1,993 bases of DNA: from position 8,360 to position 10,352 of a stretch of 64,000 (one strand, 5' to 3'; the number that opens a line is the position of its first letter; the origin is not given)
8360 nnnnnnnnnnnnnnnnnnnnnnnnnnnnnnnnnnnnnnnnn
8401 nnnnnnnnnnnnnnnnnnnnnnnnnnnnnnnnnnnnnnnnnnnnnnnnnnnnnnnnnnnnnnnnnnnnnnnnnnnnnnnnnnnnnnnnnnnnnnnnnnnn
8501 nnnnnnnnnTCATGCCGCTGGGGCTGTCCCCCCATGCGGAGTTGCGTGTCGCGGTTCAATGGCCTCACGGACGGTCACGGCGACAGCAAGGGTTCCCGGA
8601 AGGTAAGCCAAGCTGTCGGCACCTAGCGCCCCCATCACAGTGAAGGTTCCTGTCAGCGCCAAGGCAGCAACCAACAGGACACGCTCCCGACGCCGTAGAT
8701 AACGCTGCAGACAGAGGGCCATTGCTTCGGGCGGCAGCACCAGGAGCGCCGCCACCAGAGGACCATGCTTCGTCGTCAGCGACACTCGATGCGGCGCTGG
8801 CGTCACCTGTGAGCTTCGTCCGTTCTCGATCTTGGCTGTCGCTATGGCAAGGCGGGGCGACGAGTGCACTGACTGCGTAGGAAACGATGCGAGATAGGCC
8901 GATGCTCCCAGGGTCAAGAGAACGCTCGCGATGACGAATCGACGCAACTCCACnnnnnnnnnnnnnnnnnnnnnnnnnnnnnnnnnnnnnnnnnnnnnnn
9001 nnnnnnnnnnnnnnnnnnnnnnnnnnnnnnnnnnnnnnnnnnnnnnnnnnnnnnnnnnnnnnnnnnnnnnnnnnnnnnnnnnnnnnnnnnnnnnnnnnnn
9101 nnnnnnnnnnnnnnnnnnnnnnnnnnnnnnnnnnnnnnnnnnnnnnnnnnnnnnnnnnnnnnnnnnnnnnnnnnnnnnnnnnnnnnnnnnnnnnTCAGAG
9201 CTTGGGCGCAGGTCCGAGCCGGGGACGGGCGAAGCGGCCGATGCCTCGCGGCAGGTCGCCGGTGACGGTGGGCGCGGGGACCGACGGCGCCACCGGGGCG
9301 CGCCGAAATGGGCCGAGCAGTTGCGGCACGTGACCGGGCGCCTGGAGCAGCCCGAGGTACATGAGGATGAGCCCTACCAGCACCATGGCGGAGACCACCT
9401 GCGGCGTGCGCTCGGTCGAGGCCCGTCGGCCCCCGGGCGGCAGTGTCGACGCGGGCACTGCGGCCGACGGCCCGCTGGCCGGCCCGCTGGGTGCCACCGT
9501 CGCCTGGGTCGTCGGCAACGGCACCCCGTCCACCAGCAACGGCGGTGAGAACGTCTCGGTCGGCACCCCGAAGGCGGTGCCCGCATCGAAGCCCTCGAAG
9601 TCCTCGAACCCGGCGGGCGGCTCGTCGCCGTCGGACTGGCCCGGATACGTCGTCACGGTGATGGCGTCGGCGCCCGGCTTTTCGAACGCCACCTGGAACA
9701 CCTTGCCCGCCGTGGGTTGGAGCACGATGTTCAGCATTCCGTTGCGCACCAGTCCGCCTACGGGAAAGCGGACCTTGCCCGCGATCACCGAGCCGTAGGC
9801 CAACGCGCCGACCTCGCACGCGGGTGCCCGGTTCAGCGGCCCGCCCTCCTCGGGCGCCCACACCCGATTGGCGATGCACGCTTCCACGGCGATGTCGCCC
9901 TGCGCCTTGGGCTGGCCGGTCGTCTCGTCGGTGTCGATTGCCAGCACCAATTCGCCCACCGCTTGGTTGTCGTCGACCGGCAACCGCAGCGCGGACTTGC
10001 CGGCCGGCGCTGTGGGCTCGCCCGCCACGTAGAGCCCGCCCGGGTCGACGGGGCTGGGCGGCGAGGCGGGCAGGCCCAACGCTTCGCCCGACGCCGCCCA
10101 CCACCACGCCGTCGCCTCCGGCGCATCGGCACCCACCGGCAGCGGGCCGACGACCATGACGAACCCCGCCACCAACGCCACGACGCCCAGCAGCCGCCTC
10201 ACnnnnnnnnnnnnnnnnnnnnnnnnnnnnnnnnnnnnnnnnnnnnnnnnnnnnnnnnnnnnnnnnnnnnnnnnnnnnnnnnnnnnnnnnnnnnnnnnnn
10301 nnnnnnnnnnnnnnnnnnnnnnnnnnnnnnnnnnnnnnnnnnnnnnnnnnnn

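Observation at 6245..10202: Mosaic locus: diverged duplicate gene-end flanks bracketing two different cassettes, with a chimeric B/A junction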

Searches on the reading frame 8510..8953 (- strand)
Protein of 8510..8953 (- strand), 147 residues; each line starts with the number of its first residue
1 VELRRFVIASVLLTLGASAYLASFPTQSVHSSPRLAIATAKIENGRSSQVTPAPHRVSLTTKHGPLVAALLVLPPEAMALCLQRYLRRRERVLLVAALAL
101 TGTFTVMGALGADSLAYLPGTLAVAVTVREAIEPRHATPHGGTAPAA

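Call 5: search_protein_families(library=pfam, proteins=[window:8510-8953:-], max_evalue=0.1)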
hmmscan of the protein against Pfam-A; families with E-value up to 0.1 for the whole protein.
window:8510-8953:- (147 aa): 0 families

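Call 18: search_protein_families(library=padloc, proteins=[window:8510-8953:-], max_evalue=0.1)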
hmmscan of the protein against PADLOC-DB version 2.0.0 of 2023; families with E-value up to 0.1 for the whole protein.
window:8510-8953:- (147 aa): 0 families

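Call 19: search_protein_families(library=ncbifam, proteins=[window:8510-8953:-], max_evalue=0.1)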
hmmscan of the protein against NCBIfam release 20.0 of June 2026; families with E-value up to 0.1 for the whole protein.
window:8510-8953:- (147 aa): 0 families

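Call 24: find_homologous_proteins(query=window:8510-8953:-)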
Query window:8510-8953:-: 3866 candidates shared short words with the query, none scored E <= 0.001.
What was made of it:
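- Tried and rejected: The word-index homolog search found nothing (call 24).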

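Call 33: search_protein_representatives(protein=window:8510-8953:-)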
Query: 147 residues. Proteins with E-value up to 0.001 (for the whole library): 2; up to 1e-10: 1; up to 1e-30: 0. The best 2 are listed.
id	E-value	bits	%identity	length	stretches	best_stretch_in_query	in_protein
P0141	3.2e-12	63.2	40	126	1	10-128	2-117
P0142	2.6e-09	53.8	44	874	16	103-134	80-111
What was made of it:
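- Tried and rejected: The exhaustive search found only two weak relatives (call 33).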

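Call 55: find_encoding_contigs(protein=window:8510-8953:-, flank=8000, max_places=8)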
Protein window:8510-8953:- (147 aa): no gene with exactly this product is on record in the collection.

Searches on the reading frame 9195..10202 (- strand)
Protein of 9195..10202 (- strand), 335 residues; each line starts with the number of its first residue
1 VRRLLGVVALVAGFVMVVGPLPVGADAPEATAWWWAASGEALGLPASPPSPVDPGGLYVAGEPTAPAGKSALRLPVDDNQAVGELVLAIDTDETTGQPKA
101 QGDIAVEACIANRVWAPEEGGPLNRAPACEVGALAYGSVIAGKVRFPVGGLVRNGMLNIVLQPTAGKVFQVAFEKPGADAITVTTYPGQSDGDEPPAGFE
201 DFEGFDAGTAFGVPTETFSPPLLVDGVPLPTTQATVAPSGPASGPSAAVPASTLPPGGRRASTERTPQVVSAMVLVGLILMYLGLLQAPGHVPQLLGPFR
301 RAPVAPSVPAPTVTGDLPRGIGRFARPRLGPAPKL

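Call 5: search_protein_families(library=pfam, proteins=[window:9195-10202:-], max_evalue=0.1)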
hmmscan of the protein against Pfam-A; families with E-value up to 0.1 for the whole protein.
window:9195-10202:- (335 aa): 0 families

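Call 12: find_homologous_proteins(query=window:9195-10202:-)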
Query window:9195-10202:- (335 aa): 20 proteins with E <= 0.001 among 8000 candidates.
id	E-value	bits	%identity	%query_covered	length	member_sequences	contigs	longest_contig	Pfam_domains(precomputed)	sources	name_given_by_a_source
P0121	8.6e-164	563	79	100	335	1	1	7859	-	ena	-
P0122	3.3e-160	551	81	93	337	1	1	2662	-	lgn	-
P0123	7.1e-126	438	65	100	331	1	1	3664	-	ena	-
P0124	1.0e-66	244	48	94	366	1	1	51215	-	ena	-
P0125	3.1e-65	239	49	85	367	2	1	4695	-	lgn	-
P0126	3.9e-65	238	45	94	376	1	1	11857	-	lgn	-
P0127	4.4e-54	202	44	100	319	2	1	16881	-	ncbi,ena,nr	ncbi:MAG TPA: hypothetical protein VM840_00700 [Actinomycetota bacterium]|nr:hypothetical protein [A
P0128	6.3e-53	198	43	91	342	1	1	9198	-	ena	-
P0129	1.1e-38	151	37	100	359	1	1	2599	-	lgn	-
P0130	1.1e-38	151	39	99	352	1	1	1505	-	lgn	-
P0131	2.2e-37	147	40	97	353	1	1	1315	-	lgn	-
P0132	1.6e-34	138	43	92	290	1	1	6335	-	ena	-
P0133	4.5e-34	136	35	92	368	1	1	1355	-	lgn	-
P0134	5.6e-34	136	40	100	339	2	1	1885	-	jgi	-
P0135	6.0e-16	77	37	48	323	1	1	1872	-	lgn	-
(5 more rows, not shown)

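Call 13: find_encoding_contigs(protein=P0121, flank=8000, max_places=3)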
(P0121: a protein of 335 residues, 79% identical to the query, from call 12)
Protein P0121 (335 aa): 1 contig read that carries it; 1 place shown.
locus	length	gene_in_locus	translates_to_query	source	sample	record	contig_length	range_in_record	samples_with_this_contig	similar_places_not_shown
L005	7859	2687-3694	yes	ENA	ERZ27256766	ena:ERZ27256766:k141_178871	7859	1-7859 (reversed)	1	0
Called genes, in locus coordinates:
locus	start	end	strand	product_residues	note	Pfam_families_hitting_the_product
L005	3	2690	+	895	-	?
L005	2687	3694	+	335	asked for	-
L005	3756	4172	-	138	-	PF02566:OsmC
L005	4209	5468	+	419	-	PF13336:AcetylCoA_hyd_C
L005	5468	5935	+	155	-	PF13302:Acetyltransf_3, PF00583:Acetyltransf_1, PF13673:Acetyltransf_10 (weak), PF13508:Acetyltransf_7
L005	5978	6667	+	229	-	PF00072:Response_reg, PF00486:Trans_reg_C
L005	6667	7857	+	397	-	?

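Call 14: find_encoding_contigs(protein=P0122, flank=8000, max_places=3)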
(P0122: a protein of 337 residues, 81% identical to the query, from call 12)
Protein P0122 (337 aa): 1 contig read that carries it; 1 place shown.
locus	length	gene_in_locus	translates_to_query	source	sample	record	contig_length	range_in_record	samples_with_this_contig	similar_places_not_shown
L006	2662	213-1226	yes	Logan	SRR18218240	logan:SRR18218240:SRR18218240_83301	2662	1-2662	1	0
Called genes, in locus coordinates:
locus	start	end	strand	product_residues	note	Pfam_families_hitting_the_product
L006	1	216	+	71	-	?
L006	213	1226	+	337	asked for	-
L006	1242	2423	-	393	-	PF24996:NANM (faint), PF13415:Beta-prop_FBX42 (faint), PF24681:Kelch_KLHDC2_KLHL20_DRC7, PF01344:Kelch_1 (faint), PF07646:Kelch_2 (faint), PF24981:Beta-prop_ATRN-LZTR1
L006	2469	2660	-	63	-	?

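Call 15: find_encoding_contigs(protein=P0123, flank=8000, max_places=3)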
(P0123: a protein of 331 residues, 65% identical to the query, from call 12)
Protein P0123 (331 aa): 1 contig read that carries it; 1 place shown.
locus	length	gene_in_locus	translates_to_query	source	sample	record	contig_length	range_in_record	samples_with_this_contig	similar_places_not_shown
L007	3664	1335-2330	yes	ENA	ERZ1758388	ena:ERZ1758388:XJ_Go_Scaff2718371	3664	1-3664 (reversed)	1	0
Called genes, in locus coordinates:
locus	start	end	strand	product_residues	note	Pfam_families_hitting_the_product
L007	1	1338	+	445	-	?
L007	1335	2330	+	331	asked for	-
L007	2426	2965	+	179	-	PF13274:SocA_Panacea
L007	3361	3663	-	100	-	?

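Call 18: search_protein_families(library=padloc, proteins=[window:9195-10202:-], max_evalue=0.1)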
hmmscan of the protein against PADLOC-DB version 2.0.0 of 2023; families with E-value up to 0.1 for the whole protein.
window:9195-10202:- (335 aa): 0 families

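Call 19: search_protein_families(library=ncbifam, proteins=[window:9195-10202:-], max_evalue=0.1)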
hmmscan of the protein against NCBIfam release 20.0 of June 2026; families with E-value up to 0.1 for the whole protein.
window:9195-10202:- (335 aa): 0 families

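Call 31: find_related_loci(query=A2, collection=genome_contigs, flank=8000)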
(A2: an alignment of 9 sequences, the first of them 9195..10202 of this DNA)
Query A2 (335 aa) in genome_contigs; peptide patterns used: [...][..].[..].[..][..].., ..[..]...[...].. (x = any residue, [..] = any of these).
83 stretches matched a pattern; 2 encode a relative of the query (tblastn E <= 1e-3); 2 distinct loci.
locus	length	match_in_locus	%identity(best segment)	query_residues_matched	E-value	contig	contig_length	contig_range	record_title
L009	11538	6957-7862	49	52-330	2e-71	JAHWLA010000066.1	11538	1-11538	MAG: Actinomycetota bacterium isolate 0813_bin7 NODE_2224_length_11538_cov_7.586955, whole genome shotgun sequence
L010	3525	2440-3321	30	34-332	4e-17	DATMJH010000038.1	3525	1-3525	MAG TPA_asm: Mycobacteriales bacterium isolate SMAG_U13563 k141_109939, whole genome shotgun sequence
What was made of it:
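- Tried and rejected: Only two distant loci were found, at 49% and 30% (call 31).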
